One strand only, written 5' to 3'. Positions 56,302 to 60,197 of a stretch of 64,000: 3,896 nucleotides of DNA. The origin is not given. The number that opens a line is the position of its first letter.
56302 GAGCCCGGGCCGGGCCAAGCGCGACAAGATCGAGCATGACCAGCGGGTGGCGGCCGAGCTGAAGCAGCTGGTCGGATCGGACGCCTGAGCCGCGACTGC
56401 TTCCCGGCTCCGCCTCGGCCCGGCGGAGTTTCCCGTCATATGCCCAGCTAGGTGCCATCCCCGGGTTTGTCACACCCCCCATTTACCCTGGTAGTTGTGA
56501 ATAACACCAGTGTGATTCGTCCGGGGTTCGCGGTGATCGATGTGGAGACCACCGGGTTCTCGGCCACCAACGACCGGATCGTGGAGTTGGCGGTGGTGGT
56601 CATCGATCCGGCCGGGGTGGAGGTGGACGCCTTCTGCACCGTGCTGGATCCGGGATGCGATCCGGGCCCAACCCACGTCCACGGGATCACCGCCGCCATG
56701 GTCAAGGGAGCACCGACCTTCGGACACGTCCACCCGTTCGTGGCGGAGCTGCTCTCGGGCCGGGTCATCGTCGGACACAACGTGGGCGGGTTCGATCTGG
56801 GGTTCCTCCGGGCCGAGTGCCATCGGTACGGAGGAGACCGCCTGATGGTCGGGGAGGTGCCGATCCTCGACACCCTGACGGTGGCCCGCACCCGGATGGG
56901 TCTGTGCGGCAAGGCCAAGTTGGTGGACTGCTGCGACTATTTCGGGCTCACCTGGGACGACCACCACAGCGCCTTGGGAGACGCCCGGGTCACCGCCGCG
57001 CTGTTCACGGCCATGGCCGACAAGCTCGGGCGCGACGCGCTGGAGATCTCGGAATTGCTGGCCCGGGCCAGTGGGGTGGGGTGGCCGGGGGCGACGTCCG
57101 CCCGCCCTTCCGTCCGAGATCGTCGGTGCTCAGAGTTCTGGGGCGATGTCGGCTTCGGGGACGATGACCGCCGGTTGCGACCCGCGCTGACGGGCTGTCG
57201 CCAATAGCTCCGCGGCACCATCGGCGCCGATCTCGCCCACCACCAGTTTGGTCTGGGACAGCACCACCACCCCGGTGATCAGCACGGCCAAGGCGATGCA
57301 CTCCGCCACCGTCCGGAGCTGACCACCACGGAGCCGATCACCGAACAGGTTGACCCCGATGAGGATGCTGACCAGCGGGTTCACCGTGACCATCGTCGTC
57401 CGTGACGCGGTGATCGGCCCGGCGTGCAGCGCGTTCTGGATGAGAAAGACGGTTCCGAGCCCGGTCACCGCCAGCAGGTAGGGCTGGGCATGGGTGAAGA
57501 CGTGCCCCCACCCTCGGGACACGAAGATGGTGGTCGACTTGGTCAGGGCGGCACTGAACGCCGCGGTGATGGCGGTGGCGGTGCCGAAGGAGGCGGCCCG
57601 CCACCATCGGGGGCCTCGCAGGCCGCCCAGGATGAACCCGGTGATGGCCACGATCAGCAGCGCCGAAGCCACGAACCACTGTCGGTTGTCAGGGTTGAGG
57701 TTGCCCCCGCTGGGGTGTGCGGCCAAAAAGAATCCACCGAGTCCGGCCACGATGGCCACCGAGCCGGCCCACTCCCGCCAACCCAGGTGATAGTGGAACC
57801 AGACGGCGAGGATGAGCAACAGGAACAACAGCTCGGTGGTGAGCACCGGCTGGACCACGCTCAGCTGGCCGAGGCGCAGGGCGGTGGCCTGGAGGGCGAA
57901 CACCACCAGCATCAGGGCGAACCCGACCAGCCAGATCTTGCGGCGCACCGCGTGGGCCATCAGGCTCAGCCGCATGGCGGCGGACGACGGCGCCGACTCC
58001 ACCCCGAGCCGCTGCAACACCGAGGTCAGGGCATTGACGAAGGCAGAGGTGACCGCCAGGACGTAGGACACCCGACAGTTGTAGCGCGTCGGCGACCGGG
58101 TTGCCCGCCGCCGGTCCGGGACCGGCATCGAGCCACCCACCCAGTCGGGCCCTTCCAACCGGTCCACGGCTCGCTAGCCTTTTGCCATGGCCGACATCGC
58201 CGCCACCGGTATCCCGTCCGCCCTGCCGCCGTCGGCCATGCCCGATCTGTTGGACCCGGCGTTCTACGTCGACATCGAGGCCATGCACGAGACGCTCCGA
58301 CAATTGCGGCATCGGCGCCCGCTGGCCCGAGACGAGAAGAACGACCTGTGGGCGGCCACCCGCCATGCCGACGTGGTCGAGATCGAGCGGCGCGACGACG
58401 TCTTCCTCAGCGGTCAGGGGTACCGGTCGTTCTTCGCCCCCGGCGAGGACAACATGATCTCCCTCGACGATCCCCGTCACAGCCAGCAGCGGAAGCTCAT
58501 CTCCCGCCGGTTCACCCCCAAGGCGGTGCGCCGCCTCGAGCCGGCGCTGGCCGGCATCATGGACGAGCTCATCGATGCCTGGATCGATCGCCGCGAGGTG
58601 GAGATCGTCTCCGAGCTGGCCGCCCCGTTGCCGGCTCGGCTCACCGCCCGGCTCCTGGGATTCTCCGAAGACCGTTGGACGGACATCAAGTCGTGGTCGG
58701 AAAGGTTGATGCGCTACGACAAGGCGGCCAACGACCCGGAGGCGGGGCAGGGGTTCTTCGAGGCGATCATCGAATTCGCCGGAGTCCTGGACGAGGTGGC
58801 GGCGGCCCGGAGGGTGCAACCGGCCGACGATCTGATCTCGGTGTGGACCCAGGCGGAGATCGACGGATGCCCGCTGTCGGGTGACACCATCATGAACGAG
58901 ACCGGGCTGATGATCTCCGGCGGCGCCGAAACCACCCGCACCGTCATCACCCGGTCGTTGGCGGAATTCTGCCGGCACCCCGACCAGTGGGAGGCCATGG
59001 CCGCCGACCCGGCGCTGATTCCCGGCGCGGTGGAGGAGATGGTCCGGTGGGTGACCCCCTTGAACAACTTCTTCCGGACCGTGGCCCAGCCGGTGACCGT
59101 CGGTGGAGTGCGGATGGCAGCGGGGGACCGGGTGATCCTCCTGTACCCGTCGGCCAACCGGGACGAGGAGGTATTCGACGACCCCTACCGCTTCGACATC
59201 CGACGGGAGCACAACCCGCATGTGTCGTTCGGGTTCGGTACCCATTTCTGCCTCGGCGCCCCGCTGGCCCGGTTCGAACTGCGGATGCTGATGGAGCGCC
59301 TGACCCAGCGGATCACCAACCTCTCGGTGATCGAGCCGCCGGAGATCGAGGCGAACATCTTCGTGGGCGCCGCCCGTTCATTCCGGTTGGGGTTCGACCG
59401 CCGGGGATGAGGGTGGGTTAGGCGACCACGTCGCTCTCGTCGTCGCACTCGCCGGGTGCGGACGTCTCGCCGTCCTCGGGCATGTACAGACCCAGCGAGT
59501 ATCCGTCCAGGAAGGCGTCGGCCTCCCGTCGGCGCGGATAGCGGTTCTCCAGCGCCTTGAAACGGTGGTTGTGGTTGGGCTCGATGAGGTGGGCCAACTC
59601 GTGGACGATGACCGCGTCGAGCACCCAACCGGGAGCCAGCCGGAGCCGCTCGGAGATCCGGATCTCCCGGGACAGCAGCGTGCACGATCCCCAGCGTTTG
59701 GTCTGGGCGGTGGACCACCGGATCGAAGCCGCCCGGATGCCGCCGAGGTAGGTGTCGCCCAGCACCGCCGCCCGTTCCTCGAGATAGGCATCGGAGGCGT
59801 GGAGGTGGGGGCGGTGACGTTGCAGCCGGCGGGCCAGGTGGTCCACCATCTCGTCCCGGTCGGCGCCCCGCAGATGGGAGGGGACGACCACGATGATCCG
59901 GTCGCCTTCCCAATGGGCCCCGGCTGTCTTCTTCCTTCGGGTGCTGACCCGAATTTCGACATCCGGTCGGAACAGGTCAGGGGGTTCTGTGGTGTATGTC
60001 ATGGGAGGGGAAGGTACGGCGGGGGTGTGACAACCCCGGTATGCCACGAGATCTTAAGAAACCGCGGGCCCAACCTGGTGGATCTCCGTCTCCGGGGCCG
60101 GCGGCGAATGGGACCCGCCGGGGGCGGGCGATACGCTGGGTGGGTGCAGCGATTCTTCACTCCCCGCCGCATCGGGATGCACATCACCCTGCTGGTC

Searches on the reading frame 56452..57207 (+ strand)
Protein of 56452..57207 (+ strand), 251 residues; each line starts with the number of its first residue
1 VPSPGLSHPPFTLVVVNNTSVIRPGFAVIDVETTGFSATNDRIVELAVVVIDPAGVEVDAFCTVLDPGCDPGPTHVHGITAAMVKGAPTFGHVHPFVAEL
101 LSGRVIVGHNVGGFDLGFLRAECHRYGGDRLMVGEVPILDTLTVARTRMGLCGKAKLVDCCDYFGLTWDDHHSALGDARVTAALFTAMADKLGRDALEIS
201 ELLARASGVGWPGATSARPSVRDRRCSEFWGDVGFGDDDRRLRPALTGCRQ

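Call 95: search_protein_families(library=pfam, proteins=[window:56452-57207:+], max_evalue=0.00001)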
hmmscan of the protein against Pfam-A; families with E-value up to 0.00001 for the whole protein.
window:56452-57207:+ (251 aa): 1 family
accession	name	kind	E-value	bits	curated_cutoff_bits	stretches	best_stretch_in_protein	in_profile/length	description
PF00929.31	RNase_T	-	5.9e-27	95.7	24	1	28-185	2-164/164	Exonuclease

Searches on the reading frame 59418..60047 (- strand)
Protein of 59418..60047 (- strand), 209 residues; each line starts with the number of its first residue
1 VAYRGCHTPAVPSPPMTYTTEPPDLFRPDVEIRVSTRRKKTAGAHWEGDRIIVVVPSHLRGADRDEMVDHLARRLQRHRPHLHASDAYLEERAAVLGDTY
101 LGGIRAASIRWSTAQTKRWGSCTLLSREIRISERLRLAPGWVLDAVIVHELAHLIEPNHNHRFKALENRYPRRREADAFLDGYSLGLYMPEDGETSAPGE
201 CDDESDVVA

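Call 95: search_protein_families(library=pfam, proteins=[window:59418-60047:-], max_evalue=0.00001)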
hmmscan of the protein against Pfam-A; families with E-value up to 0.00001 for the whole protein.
window:59418-60047:- (209 aa): 2 families
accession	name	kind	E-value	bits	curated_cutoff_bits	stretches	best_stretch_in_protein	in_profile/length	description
PF01863.23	YgjP-like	-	1.4e-17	64.9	26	1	104-180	129-204/207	YgjP-like, metallopeptidase domain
PF10263.15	SprT-like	-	4.6e-08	33.3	25.6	1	96-156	8-74/108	SprT-like family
